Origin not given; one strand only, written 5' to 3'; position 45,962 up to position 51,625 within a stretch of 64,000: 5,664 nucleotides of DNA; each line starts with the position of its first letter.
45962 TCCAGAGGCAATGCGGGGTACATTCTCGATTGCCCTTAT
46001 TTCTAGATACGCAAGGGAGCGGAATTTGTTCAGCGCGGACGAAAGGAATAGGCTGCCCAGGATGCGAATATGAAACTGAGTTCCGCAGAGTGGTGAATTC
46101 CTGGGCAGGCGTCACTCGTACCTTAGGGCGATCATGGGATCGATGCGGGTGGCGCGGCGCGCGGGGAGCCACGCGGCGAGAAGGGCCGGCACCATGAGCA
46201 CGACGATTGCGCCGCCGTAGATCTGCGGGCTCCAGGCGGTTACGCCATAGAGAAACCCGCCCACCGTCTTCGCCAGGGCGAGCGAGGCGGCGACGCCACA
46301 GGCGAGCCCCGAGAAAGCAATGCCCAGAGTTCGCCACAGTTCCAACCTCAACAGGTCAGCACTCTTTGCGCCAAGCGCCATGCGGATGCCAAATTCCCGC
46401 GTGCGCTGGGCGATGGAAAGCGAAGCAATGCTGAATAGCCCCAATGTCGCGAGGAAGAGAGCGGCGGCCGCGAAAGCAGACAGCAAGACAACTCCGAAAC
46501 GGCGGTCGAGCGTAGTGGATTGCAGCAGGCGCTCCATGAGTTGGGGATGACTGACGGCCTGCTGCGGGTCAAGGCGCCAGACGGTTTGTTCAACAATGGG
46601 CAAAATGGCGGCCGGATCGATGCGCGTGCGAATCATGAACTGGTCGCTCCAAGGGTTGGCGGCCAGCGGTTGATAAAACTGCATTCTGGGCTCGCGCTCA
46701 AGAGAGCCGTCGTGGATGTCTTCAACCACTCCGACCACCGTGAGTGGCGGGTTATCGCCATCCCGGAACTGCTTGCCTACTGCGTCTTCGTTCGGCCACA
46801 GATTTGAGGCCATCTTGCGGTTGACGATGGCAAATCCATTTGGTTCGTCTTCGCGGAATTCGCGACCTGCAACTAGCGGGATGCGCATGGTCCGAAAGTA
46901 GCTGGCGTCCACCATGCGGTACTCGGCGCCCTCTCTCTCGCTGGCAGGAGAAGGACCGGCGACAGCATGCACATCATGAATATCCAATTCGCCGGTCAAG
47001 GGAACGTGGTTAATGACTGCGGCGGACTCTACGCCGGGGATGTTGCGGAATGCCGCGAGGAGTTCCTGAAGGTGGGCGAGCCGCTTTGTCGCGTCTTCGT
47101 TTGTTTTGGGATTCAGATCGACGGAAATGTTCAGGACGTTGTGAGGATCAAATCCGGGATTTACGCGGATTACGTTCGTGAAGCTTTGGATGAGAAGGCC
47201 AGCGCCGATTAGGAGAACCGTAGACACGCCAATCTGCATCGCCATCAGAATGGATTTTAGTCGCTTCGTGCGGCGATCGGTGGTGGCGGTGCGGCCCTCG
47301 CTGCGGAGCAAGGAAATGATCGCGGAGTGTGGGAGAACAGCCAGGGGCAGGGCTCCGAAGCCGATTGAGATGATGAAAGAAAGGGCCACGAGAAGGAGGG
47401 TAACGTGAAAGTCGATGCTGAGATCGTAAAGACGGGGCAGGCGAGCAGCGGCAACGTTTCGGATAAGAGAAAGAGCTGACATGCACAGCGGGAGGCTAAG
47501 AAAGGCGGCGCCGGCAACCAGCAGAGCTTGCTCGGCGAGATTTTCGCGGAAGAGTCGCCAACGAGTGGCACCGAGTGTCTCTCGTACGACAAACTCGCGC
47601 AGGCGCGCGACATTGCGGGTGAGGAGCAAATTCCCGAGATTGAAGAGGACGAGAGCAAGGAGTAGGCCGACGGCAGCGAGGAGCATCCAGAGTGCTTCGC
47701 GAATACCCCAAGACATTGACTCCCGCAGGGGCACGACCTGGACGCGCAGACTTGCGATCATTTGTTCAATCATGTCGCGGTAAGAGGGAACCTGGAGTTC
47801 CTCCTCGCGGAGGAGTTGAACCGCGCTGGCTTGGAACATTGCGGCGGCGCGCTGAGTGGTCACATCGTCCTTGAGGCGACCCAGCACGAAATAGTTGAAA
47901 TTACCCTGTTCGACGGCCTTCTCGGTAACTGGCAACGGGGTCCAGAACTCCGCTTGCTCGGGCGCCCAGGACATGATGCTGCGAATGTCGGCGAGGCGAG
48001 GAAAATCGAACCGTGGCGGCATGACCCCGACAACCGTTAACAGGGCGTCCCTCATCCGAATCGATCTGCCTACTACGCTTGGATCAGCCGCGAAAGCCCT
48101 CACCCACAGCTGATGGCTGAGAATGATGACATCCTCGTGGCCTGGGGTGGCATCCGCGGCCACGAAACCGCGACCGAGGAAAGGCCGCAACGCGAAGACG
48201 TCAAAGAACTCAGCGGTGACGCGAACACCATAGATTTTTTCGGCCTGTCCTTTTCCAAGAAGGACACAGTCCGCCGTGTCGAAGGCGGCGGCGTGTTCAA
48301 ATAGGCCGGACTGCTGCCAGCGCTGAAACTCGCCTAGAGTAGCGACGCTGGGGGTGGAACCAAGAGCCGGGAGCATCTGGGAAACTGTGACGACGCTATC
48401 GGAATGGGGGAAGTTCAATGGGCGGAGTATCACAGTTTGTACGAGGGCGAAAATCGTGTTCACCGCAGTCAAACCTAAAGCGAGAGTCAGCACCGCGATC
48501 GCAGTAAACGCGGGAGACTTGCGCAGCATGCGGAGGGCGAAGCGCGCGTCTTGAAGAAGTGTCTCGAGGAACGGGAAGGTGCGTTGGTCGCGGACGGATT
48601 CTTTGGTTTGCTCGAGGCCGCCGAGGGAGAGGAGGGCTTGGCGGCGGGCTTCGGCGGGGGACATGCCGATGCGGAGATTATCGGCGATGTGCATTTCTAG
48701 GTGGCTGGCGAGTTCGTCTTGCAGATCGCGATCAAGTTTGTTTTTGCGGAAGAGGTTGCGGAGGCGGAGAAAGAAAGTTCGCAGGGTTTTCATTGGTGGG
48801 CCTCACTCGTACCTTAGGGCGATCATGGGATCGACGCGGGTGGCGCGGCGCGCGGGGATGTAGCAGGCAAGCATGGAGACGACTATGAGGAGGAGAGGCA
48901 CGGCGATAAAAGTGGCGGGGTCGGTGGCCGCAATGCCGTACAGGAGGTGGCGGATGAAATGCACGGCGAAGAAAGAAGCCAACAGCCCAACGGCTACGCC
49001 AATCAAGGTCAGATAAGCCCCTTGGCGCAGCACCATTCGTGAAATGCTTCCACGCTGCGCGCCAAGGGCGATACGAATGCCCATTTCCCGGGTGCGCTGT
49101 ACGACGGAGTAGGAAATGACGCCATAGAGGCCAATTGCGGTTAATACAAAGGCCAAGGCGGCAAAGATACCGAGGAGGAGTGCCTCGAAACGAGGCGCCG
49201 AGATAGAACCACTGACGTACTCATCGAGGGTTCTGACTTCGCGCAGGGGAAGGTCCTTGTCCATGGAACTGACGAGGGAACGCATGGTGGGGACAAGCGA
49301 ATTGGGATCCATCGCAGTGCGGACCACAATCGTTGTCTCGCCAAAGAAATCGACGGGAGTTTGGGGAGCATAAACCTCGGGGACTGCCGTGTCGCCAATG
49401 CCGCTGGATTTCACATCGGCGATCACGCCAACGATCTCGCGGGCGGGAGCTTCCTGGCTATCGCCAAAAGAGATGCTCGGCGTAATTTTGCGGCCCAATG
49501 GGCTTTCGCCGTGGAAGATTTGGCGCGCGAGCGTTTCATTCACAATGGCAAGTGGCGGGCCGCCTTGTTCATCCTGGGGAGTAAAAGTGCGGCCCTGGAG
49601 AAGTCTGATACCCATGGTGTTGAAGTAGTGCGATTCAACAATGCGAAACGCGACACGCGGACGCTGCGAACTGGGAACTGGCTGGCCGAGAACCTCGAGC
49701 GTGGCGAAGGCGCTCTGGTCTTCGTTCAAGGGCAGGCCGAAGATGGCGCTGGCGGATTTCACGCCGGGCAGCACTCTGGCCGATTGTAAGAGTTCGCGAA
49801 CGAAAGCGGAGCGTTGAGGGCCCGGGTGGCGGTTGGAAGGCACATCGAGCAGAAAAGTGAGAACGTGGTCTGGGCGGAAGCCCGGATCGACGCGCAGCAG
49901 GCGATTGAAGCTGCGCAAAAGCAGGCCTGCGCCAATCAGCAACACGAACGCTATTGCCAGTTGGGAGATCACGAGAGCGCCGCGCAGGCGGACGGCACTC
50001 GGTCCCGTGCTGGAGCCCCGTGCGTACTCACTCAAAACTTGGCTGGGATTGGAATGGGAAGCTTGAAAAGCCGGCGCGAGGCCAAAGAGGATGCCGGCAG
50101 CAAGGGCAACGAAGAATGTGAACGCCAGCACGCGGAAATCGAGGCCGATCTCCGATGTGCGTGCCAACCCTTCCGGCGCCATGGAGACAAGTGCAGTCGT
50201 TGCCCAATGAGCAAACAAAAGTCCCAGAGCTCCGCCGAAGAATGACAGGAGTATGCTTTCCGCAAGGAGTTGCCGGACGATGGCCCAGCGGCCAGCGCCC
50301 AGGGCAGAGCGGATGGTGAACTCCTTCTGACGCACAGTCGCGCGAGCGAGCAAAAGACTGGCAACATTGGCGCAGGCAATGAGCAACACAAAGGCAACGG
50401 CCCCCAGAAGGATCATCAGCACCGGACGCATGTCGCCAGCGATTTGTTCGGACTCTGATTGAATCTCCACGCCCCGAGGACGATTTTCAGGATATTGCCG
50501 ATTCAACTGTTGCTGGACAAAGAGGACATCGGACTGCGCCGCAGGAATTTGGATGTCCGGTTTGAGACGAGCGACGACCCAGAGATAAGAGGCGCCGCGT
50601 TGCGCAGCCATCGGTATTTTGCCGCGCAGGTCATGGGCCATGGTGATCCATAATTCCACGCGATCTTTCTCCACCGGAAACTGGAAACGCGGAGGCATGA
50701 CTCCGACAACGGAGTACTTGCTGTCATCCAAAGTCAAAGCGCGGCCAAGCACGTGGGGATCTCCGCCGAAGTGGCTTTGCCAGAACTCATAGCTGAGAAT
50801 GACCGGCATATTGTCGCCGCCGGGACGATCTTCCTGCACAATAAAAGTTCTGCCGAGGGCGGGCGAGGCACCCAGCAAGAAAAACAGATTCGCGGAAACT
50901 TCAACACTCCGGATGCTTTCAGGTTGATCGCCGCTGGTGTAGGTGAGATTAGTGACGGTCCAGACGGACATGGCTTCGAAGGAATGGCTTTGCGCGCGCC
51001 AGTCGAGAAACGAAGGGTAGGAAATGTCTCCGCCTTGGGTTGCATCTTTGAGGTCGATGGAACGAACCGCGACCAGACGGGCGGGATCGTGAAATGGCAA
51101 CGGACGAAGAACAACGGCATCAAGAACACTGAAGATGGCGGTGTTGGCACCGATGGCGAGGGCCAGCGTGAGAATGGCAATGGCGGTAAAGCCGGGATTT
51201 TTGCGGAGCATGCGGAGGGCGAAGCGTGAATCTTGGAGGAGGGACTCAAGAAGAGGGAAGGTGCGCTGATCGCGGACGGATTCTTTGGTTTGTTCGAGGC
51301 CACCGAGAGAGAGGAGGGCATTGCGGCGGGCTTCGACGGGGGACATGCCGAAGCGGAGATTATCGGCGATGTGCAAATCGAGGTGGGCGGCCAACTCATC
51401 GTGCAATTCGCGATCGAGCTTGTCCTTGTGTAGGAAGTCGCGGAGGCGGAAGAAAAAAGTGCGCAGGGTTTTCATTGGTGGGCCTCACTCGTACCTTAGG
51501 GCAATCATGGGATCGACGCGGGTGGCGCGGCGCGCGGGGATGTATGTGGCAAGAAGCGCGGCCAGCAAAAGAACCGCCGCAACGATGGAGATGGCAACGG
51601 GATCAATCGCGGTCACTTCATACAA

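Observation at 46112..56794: Head-to-tail array of ~2.7-kb permease cassettes with near-identical DNA junctions and divergent cores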

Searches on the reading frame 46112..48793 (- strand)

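Call 5: search_protein_families(library=ncbifam, proteins=[window:46112-48793:-])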
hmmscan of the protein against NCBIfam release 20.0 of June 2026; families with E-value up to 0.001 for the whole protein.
window:46112-48793:- (893 aa): 5 families
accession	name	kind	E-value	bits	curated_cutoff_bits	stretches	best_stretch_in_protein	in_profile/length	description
TIGR03434.1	ADOP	subfamily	2.4e-224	747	622.3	1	79-893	1-803/803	ADOP family duplicated permease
NF007826.0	PRK10535.1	equivalog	1.9e-17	62.8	966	1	627-891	371-646/648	macrolide ABC transporter ATP-binding protein/permease MacB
NF038403.1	perm_prefix_1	domain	1.5e-16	60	30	1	10-68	1-59/59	permease prefix domain 1-containing protein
NF038008.1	ABC_perm_DarB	equivalog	1.3e-07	29.9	700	1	366-564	271-463/777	darobactin export ABC transporter permease subunit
NF038347.1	FtsX_Gpos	exception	0.0003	20.3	225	0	712-811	117-211/296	permease-like cell division protein FtsX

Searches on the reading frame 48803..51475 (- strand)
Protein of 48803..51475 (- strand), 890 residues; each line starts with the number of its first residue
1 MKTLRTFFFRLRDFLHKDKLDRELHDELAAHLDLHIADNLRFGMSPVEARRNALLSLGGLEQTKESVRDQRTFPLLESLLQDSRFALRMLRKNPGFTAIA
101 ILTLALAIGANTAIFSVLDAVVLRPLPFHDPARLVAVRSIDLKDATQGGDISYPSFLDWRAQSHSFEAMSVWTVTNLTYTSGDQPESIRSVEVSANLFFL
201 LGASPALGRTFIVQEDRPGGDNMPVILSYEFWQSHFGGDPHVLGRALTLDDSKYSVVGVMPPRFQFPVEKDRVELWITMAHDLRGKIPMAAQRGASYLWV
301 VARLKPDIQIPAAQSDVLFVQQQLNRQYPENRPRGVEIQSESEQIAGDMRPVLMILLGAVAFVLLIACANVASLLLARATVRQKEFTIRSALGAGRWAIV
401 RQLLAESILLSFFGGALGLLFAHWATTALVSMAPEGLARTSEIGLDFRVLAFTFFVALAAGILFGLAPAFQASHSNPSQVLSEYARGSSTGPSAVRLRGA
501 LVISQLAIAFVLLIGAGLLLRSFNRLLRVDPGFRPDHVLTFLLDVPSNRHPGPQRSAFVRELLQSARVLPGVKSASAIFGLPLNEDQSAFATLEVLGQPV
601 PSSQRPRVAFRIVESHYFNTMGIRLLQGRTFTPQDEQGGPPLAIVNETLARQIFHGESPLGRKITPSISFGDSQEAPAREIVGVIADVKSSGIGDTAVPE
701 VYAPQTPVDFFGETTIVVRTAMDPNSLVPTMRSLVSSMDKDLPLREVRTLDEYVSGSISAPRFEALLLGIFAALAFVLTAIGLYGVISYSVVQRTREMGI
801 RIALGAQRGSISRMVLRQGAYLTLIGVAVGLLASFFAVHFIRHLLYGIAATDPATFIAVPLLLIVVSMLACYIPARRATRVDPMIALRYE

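Call 5: search_protein_families(library=ncbifam, proteins=[window:48803-51475:-])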
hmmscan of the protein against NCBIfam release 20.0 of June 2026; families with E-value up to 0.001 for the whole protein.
window:48803-51475:- (890 aa): 5 families
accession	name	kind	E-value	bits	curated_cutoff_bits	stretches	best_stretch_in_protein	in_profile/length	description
TIGR03434.1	ADOP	subfamily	1.6e-296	985.7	622.3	1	79-890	1-803/803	ADOP family duplicated permease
NF007826.0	PRK10535.1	equivalog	4.8e-30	104.4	966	2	613-888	372-646/648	macrolide ABC transporter ATP-binding protein/permease MacB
NF038403.1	perm_prefix_1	domain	9.5e-13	47.8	30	1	10-68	1-59/59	permease prefix domain 1-containing protein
NF038008.1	ABC_perm_DarB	equivalog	5.3e-08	31.3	700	1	351-545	271-459/777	darobactin export ABC transporter permease subunit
TIGR02212.1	lolCE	equivalog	1.7e-06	27.2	362.45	0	787-890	288-411/411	lipoprotein-releasing ABC transporter permease subunit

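Call 49: search_protein_families(library=pfam, proteins=[window:48803-51475:-])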
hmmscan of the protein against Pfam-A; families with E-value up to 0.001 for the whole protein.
window:48803-51475:- (890 aa): 2 families
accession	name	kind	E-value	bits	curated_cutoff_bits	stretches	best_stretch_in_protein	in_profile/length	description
PF12704.14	MacB_PCD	-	3.2e-31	109.7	27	2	97-317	1-204/207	MacB-like periplasmic core domain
PF02687.27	FtsX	-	3.9e-30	104.8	25.5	2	770-883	2-120/120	FtsX-like permease C-terminal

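Call 60: search_solved_structures(query=window:48803-51475:-, max_evalue=0.00001, show_alignments=1)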
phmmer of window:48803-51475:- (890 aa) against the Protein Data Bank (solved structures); distinct sequences matched with E-value up to 0.00001: 5.
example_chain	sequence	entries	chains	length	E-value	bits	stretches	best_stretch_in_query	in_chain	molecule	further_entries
5lil_A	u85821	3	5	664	1.1e-19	73.7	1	615-889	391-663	Macrolide export ATP-binding/permease protein MacB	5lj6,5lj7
5nik_J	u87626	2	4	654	8.7e-17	64.1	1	613-888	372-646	Macrolide export ATP-binding/permease protein MacB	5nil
5gko_A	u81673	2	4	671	2.9e-16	62.3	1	611-888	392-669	Macrolide export ATP-binding/permease protein MacB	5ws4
5xu1_M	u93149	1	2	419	6.6e-14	54.5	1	356-481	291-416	ABC transporter permeae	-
9o9x_C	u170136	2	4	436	1.3e-09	40.3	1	771-890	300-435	ABC transporter permease YtrF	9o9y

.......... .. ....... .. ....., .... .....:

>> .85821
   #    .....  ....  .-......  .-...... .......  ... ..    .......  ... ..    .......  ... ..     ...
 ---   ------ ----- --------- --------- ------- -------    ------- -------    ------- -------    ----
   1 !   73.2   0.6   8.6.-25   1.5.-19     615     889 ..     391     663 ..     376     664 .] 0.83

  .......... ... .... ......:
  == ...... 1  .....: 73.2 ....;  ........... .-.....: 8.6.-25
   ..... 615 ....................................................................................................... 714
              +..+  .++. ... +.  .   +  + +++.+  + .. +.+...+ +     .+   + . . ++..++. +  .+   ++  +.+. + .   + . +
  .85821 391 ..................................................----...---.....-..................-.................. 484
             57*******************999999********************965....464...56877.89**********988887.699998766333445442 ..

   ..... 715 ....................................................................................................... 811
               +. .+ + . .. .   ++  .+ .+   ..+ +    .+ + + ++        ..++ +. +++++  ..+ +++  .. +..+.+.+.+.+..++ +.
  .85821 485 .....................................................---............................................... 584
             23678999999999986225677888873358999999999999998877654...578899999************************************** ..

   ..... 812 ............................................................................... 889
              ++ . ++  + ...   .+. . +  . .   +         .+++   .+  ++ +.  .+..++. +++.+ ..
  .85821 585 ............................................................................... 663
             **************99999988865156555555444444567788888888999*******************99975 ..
